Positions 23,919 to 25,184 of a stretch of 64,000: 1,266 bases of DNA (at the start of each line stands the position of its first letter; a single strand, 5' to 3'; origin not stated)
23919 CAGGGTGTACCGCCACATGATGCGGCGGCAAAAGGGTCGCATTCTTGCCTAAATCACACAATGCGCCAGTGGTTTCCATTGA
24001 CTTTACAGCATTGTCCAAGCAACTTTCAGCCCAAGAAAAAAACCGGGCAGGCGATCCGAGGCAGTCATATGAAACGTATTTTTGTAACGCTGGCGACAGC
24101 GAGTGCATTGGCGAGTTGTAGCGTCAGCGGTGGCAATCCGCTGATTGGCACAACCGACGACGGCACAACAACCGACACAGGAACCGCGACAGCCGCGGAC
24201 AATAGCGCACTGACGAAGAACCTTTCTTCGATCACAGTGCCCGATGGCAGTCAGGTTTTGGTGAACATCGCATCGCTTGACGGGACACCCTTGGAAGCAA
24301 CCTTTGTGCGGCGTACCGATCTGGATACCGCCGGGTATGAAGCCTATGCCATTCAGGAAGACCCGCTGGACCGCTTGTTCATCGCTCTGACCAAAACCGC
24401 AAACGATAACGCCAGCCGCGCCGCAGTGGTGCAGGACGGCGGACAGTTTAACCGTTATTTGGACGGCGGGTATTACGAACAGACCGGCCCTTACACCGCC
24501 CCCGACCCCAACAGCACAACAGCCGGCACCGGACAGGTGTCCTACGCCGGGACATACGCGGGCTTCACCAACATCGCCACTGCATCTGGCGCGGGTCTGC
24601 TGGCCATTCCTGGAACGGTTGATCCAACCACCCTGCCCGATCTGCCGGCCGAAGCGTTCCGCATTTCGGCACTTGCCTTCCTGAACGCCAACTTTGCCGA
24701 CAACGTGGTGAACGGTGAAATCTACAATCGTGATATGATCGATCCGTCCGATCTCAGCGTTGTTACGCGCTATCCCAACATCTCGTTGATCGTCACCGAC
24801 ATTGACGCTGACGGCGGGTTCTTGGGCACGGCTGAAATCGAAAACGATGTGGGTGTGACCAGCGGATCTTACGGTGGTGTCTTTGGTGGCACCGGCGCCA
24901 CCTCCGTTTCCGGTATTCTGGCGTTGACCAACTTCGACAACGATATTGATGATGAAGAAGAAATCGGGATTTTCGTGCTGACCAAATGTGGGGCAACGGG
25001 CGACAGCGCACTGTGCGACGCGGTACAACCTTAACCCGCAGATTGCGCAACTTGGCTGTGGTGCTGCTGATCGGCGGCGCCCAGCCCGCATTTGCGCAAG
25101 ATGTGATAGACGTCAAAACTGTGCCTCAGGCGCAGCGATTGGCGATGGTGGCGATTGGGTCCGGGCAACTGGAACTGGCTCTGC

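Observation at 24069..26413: Slam-like translocon (TPR + DUF560 barrel) paired with a TbpB/fHbp-like lipoprotein in a free-living marine alphaproteobacterium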

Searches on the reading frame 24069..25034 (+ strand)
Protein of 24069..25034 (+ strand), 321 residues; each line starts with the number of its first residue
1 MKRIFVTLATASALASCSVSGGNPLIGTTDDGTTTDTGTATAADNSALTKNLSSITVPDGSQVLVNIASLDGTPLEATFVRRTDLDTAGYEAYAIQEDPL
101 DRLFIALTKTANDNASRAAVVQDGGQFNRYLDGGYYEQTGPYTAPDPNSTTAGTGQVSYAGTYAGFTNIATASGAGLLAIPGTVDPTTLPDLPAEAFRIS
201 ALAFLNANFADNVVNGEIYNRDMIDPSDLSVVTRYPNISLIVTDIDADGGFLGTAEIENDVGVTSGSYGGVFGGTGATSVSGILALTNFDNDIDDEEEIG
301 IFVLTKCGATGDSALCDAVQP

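Call 3: search_protein_families(library=pfam, proteins=[window:24069-25034:+], max_evalue=1)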
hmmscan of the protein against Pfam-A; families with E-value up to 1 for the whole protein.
window:24069-25034:+ (321 aa): 1 family
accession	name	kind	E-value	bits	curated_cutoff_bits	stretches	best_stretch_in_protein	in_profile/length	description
PF08139.17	LPAM_1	-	0.45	11.5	20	0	1-18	1-18/18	Prokaryotic membrane lipoprotein lipid attachment site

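Call 4: search_protein_families(library=ncbifam, proteins=[window:24069-25034:+], max_evalue=1)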
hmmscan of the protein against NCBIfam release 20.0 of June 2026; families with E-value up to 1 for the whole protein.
window:24069-25034:+ (321 aa): 0 families

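Call 6: find_homologous_proteins(query=window:24069-25034:+)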
Query window:24069-25034:+ (321 aa): 131 proteins with E <= 0.001 among 8000 candidates; the best 120 are listed.
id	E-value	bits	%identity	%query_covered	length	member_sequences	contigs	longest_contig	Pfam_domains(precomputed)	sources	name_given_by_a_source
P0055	2.7e-201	685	100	100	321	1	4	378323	-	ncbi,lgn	-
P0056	6.1e-133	461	68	100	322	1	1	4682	-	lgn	-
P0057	5.0e-129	448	68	100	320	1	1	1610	-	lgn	-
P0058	7.1e-126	438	65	100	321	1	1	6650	-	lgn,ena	-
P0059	2.2e-92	328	51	100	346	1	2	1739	-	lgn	-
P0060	2.1e-88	314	50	100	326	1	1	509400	-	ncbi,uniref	ncbi:hypothetical protein ACOXXX_03450 [Thalassococcus sp. BH17M4-6]|uniref:hypothetical protein n=1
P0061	3.7e-82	294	48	100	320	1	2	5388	-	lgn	-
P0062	3.4e-81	291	47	100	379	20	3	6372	-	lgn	-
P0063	1.4e-76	276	48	100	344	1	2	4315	-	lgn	-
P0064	1.1e-73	266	45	100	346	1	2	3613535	-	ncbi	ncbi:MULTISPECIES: hypothetical protein [unclassified Marinovum]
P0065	1.7e-73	266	44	100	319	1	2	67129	-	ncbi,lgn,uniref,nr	ncbi:thymidylate synthase [Marinovum sp.]|uniref:thymidylate synthase n=1 Tax=Marinovum sp. TaxID=20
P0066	1.3e-71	259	46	100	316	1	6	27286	-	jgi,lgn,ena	-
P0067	6.9e-69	250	47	98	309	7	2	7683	-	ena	-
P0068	4.8e-68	248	48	85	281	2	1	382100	-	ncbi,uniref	ncbi:thymidylate synthase [Marinovum sp.]|uniref:thymidylate synthase n=1 Tax=Marinovum sp. TaxID=20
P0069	1.4e-66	243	44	100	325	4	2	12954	-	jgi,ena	-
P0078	9.0e-60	220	43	100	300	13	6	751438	-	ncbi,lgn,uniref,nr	ncbi:thymidylate synthase [Shimia thalassica]|uniref:thymidylate synthase n=1 Tax=Shimia thalassica 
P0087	3.3e-59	219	43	100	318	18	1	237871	PF01298.25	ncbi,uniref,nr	ncbi:thymidylate synthase [Sinirhodobacter hankyongi]|uniref:Thymidylate synthase n=2 Tax=Paenirhodo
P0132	1.2e-51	194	41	95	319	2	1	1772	PF01298.25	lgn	-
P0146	8.0e-50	188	43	83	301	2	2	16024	PF01298.25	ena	-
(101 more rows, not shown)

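Call 10: search_protein_families(library=pfam, alignment_id=A2, max_evalue=0.01)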
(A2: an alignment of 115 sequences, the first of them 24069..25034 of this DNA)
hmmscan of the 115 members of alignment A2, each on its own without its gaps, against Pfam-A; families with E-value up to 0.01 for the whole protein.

A. member 1, window:24069-25034:+ (321 aa): 0 families

B. families by the number of members that match (of 115 scanned): 6 families
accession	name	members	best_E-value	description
PF01298.24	TbpB_B_D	27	6.8e-06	C-lobe and N-lobe beta barrels of Tf-binding protein B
PF09360.15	zf-CDGSH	8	0.00024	Iron-binding zinc finger CDGSH type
PF08794.16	FHBP_C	5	0.0014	Factor H binding protein, C-terminal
PF08139.17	LPAM_1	2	0.0036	Prokaryotic membrane lipoprotein lipid attachment site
PF24381.1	DUF7537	1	0.003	Family of unknown function (DUF7537)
PF21827.1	New_glue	1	0.0056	New glue protein family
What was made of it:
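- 24069..25034 (+): Predicted T11SS cargo lipoprotein, 321 aa.
- Signal peptide and lipobox: 24069-24119 (Cys17)
- Disordered linker: 24120-24203
- β-sheet N-domain: 24204-24488
- C-terminal barrel: 24534-24986
- Tail with an invariant Cys pair (C307, C316): 24987-25031. 27 of 115 homologues hit TbpB_B_D (call 10).
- On T11SS-dependent cargo (TbpBBD / lipoprotein-C type surface lipoproteins): 27 of 115 homologues hit TbpB_B_D at E<0.01 and 5 hit FHBP_C (call 10).
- Closest known: Neisseria Slam1/Slam2 with TbpB, LbpB, fHbp and HpuA. Different: Sequence similarity is only at the Pfam-threshold level (calls 3, 10).
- TbpB_B_D hits in 27 of 115 homologues (call 10).
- Tried and rejected: zf-CDGSH hits in 8 lipoprotein homologues (call 10).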

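Call 12: search_solved_structures(query=A2, max_evalue=1, show_alignments=3)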
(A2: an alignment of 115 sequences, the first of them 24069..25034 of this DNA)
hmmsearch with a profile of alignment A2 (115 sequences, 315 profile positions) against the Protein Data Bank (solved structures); distinct sequences matched with E-value up to 1: 14.
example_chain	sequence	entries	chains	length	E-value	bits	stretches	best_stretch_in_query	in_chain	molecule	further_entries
5nqz_A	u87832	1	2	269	0.0048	18.9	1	204-286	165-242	Factor H binding protein,Major outer membrane protein P.IA,Factor H binding protein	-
1ys5_A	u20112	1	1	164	0.005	18.8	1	203-282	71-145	lipoprotein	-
6xzw_D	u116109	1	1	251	0.011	17.7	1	204-282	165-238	Lipoprot_C domain-containing protein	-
2w80_C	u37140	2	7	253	0.012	17.6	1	204-282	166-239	FACTOR H BINDING PROTEIN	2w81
4ayd_C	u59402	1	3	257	0.012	17.5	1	204-282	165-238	FACTOR H BINDING PROTEIN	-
5o14_A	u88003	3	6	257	0.013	17.5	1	204-282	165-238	Factor H binding protein variant 1.1 | Factor H-binding protein | Factor H binding protein, sequence variant ID 1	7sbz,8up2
7ket_C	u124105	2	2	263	0.013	17.4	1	204-282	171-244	Factor H binding protein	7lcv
3kvd_D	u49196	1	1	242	0.014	17.4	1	204-281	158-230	Lipoprotein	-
9mrj_A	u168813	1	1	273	0.014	17.4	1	204-282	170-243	Factor H binding protein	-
2kc0_A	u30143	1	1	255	0.014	17.3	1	204-282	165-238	lipoprotein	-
2ypv_A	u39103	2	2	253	0.015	17.3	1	204-281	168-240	LIPOPROTEIN | Factor H binding protein variant B24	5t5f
2y7s_A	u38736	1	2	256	0.017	17.1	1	203-282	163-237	FACTOR H BINDING PROTEIN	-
4aye_C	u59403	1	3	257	0.018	17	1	204-282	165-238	FACTOR H BINDING PROTEIN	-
4v33_A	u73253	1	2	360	0.73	11.7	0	4-82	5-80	POLYSACCHARIDE DEACETYLASE-LIKE PROTEIN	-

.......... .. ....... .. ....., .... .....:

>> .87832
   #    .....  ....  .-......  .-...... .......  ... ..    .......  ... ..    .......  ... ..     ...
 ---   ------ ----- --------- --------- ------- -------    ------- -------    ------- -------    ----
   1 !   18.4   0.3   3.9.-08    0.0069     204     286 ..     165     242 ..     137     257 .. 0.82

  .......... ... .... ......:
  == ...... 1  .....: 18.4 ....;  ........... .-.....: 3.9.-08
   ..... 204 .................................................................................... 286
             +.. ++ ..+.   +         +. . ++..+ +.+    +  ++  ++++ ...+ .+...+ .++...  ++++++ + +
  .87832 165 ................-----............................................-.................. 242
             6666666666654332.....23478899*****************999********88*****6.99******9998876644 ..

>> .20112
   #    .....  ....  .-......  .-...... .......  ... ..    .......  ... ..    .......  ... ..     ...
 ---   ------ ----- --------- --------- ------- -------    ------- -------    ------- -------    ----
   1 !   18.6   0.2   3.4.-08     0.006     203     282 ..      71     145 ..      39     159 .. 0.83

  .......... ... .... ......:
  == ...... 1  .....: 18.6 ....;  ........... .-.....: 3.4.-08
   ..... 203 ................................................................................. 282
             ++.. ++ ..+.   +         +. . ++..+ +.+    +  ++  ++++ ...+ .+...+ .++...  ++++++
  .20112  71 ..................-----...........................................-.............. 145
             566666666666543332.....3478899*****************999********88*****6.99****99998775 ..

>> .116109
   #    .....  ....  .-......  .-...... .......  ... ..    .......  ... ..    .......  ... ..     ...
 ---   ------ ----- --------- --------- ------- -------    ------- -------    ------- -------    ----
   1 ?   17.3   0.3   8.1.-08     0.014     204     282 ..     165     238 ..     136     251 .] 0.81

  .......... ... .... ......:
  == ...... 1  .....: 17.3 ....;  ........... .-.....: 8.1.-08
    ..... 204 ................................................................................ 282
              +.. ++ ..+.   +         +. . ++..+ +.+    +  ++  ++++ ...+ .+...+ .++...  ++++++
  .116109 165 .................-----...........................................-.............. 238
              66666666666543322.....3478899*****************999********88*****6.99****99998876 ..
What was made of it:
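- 24069..25034 (+): A family profile hits the fHbp C-barrel in the PDB at E = 0.005 (call 12).
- On T11SS-dependent cargo (TbpBBD / lipoprotein-C type surface lipoproteins): The family profile hits the fHbp C-barrel in the PDB at E = 0.005 (call 12).
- A sequence profile links it to the fHbp C-barrel (call 12).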

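Call 17: find_encoding_contigs(protein=P0055, flank=6000, max_places=4)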
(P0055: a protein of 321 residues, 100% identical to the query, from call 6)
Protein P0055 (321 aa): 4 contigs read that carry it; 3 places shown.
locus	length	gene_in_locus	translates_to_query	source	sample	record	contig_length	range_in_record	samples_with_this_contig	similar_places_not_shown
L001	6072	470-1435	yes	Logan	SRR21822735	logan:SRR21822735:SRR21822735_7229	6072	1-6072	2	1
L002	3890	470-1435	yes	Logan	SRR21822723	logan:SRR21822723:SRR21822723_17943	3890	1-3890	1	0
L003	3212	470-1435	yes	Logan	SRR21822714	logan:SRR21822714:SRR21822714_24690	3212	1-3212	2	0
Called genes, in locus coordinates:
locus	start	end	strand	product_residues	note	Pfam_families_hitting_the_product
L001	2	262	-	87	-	?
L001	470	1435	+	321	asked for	-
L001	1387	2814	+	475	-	-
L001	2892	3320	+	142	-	PF00903:Glyoxalase, PF13669:Glyoxalase_4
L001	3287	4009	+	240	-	PF06707:DUF1194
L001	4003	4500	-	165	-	PF12802:MarR_2, PF22381:Staph_reg_Sar_Rot (weak), PF13463:HTH_27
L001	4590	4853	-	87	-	PF03937:Sdh5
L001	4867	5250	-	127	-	PF13560:HTH_31 (weak), PF12844:HTH_19, PF01381:HTH_3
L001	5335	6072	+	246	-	?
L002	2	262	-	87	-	?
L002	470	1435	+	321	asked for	-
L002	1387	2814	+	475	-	-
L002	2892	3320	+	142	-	PF00903:Glyoxalase, PF13669:Glyoxalase_4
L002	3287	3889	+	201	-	?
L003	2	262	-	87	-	?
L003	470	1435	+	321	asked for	-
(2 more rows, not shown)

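Call 18: list_cluster_members(proteins=[P0055, P0001, P0078, P0087, P0006])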
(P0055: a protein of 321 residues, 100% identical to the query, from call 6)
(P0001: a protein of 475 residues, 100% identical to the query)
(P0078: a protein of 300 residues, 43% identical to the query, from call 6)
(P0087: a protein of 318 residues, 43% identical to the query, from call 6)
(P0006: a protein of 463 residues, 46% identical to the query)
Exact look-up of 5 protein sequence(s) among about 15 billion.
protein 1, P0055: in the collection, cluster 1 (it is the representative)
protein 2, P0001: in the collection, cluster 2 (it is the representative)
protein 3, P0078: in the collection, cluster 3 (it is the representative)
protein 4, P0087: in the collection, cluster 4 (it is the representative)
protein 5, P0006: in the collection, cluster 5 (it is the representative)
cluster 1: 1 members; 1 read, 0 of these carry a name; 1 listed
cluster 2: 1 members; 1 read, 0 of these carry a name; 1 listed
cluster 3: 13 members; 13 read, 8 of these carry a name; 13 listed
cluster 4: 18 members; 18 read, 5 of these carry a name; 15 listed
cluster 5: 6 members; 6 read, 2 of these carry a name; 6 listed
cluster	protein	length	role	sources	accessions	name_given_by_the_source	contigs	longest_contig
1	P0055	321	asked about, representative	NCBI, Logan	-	-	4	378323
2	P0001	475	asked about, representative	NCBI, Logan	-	-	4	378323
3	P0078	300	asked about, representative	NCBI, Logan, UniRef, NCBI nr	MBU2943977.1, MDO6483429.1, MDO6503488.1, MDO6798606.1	thymidylate synthase [Shimia thalassica] | thymidylate synthase n=1 Tax=Shimia thalassica TaxID=1715693 RepID=UPI001C08CAF9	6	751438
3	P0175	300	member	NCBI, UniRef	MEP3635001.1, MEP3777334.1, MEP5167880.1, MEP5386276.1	MAG: thymidylate synthase [Shimia thalassica] | thymidylate synthase n=1 Tax=Shimia thalassica TaxID=1715693 RepID=UPI003298F4BB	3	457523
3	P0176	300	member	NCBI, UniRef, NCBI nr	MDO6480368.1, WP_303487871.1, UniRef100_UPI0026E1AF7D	thymidylate synthase [Shimia thalassica] | thymidylate synthase n=1 Tax=Shimia thalassica TaxID=1715693 RepID=UPI0026E1AF7D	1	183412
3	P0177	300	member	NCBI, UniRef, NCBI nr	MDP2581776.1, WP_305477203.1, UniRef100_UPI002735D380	thymidylate synthase [Shimia thalassica] | thymidylate synthase n=1 Tax=Shimia thalassica TaxID=1715693 RepID=UPI002735D380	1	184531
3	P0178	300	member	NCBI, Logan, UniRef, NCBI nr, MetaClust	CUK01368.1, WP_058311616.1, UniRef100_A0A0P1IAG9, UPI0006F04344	hypothetical protein PH7735_02446 [Shimia thalassica] | Thymidylate synthase n=1 Tax=Shimia thalassica TaxID=1715693 RepID=A0A0P1IAG9_9RHOB | hypothetical protein [Shimia thalassica]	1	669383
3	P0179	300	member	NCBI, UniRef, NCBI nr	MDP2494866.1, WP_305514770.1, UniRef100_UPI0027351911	thymidylate synthase [Shimia thalassica] | thymidylate synthase n=1 Tax=Shimia thalassica TaxID=1715693 RepID=UPI0027351911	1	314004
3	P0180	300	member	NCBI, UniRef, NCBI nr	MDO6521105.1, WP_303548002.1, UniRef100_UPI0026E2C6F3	thymidylate synthase [Shimia thalassica] | thymidylate synthase n=1 Tax=Shimia thalassica TaxID=1715693 RepID=UPI0026E2C6F3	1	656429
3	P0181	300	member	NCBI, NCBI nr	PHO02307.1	thymidylate synthase [Rhodobacteraceae bacterium 4F10]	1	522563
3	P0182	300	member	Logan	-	-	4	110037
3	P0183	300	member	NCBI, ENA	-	-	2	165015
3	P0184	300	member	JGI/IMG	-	-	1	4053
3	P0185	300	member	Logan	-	-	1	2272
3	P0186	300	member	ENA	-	-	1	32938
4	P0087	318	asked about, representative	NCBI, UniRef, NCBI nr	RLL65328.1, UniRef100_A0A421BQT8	thymidylate synthase [Sinirhodobacter hankyongi] | Thymidylate synthase n=2 Tax=Paenirhodobacter hankyongi TaxID=2294033 ...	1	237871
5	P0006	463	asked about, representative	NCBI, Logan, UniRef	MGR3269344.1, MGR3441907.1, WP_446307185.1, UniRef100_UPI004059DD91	surface lipoprotein assembly modifier [Thalassococcus profundi] | surface lipoprotein assembly modifier n=1 Tax=Thalassococcus profundi TaxID=2282382 ...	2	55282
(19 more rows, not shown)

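Call 24: predict_structure(alignment_id=A2)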
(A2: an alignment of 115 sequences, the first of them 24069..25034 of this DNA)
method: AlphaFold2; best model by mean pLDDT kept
length: 321 residues; sequences in the alignment: 115
mean_pLDDT: 89.8   pTM: 0.86
mean pLDDT of the five models: 89.8, 89.2, 89.3, 88.4, 88.4
residues with pLDDT >= 90: 244; 70-90: 33; 50-70: 34; < 50: 10
segments of 3 or more residues with pLDDT < 50: 16-19, 38-41
pLDDT, mean of each block of 10 residues (from residue 1): 54 51 66 55 79 93 93 86 98 97 97 98 95 97 92 88 98 96 88 97 97 98 98 98 97 97 97 97 97 96 97 91 57
secondary structure, 60 per line:
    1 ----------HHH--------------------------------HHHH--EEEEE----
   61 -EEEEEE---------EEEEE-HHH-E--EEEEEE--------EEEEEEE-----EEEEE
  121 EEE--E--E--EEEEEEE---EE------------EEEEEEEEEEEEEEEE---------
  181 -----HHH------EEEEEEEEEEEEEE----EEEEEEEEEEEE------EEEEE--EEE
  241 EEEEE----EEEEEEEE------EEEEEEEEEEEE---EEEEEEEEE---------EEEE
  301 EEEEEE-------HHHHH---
elements in order: H46-49 E52-56 E62-67 E77-81 E90-95 E104-110 E116-123 E132-138 E156-171 E195-208 E213-224 E231-235 E238-245 E250-257 E264-275 E279-287 E297-306 H314-318
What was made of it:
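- On T11SS-dependent cargo (TbpBBD / lipoprotein-C type surface lipoproteins): In the AF2 model, residues 156-306 form 8 strands; DSSP gives 9 segments because one strand is broken at 235-238. pLDDT there is above 95 (call 24).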

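Call 28: find_related_loci(query=A2, collection=genome_contigs, flank=6000)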
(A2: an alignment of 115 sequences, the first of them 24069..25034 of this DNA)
Query A2 (321 aa) in genome_contigs; peptide patterns used: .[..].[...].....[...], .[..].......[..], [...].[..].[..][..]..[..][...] (x = any residue, [..] = any of these).
428 stretches matched a pattern; 206 encode a relative of the query (tblastn E <= 1e-3); the best 80 are kept; 80 distinct loci.
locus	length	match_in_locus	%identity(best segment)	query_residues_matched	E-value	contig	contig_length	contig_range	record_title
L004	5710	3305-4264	67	1-321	5e-122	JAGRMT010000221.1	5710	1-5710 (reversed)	MAG: Roseivivax sp. isolate HKST-UBA98 2008_68577, whole genome shotgun sequence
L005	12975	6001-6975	50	1-321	9e-89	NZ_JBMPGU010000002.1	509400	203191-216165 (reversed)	Thalassococcus sp. BH17M4-6 Scaffold2, whole genome shotgun sequence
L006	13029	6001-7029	45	1-321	3e-76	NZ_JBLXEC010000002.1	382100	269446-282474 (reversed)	MAG: Marinovum sp. isolate ES21-03 S21maxbin_out.013RE.5K@2, whole genome shotgun sequence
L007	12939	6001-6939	46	1-321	7e-75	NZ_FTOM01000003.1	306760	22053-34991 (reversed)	Phaeovulum vinaykumarii strain DSM 18714, whole genome shotgun sequence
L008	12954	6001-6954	44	1-321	7e-74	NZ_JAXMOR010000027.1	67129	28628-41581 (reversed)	MAG: Marinovum sp. isolate PB_MBin.42 PBX_291CoAssmbCtg, whole genome shotgun sequence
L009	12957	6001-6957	47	1-321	2e-89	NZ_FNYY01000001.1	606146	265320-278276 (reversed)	Marinovum algicola strain FF3, whole genome shotgun sequence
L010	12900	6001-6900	43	1-321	1e-68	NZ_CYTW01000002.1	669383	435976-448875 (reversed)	Shimia thalassica strain CECT 7735, whole genome shotgun sequence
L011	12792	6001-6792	45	48-320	4e-68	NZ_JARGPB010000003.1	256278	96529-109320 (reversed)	MAG: Thalassovita sp. isolate bin_ma_oilr2.008 NODE_46_length_256278_cov_20.445588, whole genome shotgun sequence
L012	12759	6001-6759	45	62-321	1e-67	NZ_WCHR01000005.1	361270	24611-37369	Gemmobacter serpentinus strain HB-1 NODE_5_length_361174_cov_411.368042, whole genome shotgun sequence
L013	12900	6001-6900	42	1-321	7e-67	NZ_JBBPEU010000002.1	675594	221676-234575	Shimia sp. SDUM112013 scaffold_2_length=675595, whole genome shotgun sequence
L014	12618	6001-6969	44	1-321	7e-67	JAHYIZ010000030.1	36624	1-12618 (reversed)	MAG: Rhodobacteraceae bacterium isolate KA09 NODE_642_length_36624_cov_8.301093, whole genome shotgun sequence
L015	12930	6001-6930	43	1-319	8e-67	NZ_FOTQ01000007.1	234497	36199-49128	Shimia aestuarii strain DSM 15283, whole genome shotgun sequence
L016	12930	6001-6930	45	1-321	8e-66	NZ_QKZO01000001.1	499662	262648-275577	Rhodobacter capsulatus strain DSM 1710 LY44DRAFT_scaffold00001.1, whole genome shotgun sequence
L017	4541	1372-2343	44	1-321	1e-65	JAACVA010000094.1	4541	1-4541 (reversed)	MAG: Rhodobacterales bacterium isolate CG_2015-0102_62_8 CG_2015-0102_curated_scaffold_20706, whole genome shotgun seque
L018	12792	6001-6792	45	48-321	1e-65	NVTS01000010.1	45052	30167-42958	MAG: Marinosulfonomonas sp. isolate NORP109 Contig_source1383C_1914, whole genome shotgun sequence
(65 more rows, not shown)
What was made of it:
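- Checked: All relatives are Rhodobacterales, and they include freshwater and phototrophic Rhodobacter and Gemmobacter (call 28).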
